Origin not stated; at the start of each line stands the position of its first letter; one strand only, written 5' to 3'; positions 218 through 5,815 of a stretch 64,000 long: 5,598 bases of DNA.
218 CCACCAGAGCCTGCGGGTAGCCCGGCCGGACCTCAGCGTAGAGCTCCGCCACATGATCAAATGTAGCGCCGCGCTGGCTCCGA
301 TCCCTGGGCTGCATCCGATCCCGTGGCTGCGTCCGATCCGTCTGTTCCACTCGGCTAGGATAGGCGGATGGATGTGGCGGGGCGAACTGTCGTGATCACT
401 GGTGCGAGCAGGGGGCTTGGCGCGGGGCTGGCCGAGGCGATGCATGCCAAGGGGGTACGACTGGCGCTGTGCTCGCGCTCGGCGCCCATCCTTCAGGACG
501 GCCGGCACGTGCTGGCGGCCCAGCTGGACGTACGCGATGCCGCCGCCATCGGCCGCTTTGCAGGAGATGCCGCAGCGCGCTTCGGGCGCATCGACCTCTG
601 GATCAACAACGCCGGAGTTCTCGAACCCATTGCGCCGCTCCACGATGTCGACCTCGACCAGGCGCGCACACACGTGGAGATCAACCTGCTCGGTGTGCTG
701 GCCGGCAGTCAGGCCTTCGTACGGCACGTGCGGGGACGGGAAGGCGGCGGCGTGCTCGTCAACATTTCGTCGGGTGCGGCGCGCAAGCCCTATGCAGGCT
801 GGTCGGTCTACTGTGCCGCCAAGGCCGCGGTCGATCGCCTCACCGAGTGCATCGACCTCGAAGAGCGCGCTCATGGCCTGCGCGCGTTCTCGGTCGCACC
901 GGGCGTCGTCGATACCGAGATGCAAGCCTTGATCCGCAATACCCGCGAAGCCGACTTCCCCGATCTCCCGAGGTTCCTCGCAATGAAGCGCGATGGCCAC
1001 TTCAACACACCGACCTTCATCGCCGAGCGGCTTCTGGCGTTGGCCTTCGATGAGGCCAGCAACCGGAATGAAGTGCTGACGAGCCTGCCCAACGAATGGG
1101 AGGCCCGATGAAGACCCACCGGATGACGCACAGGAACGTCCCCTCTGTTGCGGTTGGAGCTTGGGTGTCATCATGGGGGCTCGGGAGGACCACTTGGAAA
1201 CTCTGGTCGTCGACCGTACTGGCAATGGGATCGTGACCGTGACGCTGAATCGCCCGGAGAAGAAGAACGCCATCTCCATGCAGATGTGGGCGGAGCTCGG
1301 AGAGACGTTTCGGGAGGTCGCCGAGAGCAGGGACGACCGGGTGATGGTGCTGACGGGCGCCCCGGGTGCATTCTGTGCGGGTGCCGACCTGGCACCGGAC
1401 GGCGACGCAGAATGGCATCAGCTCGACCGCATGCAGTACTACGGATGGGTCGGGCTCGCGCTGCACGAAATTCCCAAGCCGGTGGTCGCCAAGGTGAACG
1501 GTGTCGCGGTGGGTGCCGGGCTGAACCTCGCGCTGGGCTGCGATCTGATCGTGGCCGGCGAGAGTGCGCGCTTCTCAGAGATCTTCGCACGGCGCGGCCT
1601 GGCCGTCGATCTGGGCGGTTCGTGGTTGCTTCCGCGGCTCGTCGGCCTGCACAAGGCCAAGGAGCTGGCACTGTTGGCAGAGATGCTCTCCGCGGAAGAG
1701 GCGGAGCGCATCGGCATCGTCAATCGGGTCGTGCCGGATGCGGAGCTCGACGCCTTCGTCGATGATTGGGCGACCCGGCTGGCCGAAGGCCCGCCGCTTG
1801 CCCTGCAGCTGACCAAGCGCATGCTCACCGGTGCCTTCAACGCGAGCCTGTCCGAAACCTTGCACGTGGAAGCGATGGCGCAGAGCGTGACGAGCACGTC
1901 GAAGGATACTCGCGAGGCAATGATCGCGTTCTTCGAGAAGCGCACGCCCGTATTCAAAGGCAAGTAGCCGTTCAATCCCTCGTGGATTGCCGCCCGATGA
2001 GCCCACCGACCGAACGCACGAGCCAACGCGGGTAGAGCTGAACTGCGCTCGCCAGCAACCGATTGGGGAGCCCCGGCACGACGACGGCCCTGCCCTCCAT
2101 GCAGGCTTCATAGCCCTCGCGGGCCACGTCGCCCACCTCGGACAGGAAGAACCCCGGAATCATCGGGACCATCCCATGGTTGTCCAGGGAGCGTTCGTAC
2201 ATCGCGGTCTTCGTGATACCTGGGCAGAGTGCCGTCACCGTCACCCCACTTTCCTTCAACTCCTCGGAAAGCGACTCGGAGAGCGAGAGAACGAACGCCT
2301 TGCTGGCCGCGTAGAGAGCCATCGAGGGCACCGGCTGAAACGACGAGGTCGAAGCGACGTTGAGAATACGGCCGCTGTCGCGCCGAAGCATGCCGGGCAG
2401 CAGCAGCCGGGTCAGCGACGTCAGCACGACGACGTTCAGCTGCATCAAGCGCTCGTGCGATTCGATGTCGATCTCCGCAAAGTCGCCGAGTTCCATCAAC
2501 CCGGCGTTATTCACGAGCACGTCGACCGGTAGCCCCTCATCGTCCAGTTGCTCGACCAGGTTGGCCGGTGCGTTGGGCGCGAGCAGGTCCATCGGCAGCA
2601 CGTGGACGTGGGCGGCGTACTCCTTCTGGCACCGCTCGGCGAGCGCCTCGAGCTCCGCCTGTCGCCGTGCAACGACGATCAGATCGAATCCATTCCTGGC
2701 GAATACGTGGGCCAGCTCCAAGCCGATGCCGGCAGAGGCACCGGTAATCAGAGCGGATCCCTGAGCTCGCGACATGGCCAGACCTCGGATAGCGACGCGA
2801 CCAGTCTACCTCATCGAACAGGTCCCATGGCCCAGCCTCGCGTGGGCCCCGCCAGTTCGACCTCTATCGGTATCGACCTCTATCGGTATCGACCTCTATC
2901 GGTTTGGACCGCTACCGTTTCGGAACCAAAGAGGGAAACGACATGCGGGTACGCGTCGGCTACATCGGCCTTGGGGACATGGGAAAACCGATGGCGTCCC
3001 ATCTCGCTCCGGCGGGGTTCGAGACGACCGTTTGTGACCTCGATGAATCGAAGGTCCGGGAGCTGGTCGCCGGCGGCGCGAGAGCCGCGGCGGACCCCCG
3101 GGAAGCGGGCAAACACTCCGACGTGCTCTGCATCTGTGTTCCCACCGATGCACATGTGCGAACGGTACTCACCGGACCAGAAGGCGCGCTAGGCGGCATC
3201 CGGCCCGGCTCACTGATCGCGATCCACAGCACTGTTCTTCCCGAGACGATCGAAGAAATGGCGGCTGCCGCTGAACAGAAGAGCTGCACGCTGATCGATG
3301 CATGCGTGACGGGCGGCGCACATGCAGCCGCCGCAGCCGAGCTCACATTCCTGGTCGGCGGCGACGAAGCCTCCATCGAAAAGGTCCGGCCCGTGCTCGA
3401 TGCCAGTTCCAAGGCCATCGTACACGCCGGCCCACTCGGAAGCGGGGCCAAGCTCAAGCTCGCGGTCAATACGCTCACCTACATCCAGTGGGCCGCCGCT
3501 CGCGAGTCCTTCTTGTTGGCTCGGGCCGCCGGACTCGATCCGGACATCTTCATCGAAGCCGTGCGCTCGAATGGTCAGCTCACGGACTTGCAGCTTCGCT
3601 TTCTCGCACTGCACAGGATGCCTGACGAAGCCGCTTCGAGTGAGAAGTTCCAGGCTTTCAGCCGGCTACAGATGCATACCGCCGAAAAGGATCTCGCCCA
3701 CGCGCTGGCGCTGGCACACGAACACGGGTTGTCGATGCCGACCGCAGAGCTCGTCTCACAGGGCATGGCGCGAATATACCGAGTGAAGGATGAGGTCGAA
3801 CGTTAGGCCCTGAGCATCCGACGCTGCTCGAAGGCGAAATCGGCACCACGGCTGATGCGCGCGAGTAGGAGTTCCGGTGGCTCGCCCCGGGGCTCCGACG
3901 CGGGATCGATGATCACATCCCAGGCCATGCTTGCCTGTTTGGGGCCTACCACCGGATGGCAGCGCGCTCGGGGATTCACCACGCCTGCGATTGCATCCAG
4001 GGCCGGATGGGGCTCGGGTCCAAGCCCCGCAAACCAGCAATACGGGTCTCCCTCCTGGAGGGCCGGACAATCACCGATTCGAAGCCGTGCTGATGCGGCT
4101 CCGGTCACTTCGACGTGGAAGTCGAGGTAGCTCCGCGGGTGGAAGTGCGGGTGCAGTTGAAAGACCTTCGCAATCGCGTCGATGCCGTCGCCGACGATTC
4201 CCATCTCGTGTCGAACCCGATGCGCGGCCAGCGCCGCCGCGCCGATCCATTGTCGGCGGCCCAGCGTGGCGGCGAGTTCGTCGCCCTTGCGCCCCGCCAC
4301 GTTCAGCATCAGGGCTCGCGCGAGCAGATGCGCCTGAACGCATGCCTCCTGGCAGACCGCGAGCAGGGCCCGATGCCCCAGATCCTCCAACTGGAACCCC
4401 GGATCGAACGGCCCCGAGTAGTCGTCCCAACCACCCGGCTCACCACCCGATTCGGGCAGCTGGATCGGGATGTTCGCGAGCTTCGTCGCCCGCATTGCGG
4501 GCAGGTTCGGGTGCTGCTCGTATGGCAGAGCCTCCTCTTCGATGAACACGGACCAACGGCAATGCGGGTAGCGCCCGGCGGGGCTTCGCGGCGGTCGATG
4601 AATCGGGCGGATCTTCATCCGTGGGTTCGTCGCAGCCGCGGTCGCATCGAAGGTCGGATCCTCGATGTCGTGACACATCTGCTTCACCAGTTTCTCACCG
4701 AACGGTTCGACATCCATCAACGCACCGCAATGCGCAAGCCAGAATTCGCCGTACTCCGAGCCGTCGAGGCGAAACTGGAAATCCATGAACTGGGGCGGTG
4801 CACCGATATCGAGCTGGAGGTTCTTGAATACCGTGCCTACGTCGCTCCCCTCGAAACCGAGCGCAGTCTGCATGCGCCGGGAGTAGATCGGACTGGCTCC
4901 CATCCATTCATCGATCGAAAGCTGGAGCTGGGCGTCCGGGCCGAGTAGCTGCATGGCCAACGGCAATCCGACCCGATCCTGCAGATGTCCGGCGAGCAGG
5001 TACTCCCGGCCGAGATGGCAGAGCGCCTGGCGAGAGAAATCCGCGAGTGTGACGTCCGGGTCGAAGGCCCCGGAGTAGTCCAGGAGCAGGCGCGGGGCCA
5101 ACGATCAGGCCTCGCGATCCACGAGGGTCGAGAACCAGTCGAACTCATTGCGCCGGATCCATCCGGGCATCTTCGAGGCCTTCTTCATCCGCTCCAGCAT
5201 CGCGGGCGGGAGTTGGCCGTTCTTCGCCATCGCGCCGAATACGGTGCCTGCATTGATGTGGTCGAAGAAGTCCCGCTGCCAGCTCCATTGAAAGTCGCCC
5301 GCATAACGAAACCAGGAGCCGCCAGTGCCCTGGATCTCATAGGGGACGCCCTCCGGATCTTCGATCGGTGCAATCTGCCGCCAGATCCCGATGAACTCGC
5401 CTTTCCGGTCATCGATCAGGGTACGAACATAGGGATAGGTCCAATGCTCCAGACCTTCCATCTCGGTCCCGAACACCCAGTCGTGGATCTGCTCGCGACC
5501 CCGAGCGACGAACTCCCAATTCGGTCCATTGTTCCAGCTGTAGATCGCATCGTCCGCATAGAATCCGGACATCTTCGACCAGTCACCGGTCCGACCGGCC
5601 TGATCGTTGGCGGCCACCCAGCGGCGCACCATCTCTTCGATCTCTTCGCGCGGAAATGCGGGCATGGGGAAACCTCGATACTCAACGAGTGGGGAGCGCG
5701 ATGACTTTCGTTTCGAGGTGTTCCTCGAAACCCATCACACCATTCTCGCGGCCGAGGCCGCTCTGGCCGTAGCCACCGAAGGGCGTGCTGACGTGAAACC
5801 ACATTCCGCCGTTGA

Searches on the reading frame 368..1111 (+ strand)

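Call 61: search_protein_families(library=pfam, proteins=[window:368-1111:+])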
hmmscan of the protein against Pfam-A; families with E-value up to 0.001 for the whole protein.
window:368-1111:+ (247 aa): 4 families
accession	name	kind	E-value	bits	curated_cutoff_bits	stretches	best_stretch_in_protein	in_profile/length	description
PF00106.31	adh_short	-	1e-44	152.8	26.6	1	7-192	2-193/195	short chain dehydrogenase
PF13561.12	adh_short_C2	-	2.5e-32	112.8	27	1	12-231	1-222/236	Enoyl-(Acyl carrier protein) reductase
PF08659.16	KR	-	1.1e-08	35.6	22.6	1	7-181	2-178/180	KR domain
PF23441.1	SDR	-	1.7e-05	24.8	27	0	88-185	104-198/258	SDR-like rossmann domain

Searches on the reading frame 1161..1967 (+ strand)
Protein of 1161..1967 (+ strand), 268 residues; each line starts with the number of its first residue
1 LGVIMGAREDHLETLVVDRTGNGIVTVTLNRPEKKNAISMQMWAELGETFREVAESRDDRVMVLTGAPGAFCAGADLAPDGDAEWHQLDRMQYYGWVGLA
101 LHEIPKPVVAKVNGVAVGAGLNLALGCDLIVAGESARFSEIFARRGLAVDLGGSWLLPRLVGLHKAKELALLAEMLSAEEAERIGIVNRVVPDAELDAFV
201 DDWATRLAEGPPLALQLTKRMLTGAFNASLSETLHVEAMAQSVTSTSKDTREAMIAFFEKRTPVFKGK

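Call 61: search_protein_families(library=pfam, proteins=[window:1161-1967:+])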
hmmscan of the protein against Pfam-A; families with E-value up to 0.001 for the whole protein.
window:1161-1967:+ (268 aa): 2 families
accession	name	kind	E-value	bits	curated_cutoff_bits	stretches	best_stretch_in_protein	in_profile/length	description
PF00378.25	ECH_1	-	4.4e-61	206.8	27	1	20-267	2-250/251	Enoyl-CoA hydratase/isomerase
PF16113.10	ECH_2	-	7.9e-30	104.9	27.2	1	26-202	3-183/335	Enoyl-CoA hydratase/isomerase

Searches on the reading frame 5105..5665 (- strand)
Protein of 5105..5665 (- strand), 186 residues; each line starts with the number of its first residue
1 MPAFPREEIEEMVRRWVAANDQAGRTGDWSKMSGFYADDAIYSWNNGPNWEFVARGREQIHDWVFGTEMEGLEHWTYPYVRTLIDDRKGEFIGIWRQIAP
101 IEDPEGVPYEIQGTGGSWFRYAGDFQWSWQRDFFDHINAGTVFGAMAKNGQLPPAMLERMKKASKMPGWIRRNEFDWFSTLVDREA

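Call 61: search_protein_families(library=pfam, proteins=[window:5105-5665:-])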
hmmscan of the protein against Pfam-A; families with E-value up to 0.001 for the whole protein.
window:5105-5665:- (186 aa): 2 families
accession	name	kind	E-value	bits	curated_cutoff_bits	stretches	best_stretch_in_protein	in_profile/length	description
PF13577.12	SnoaL_4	-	7.6e-08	32.8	24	1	6-132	6-116/126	SnoaL-like domain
PF12680.13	SnoaL_2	-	5.1e-05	24.3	27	1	13-121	1-94/102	SnoaL-like domain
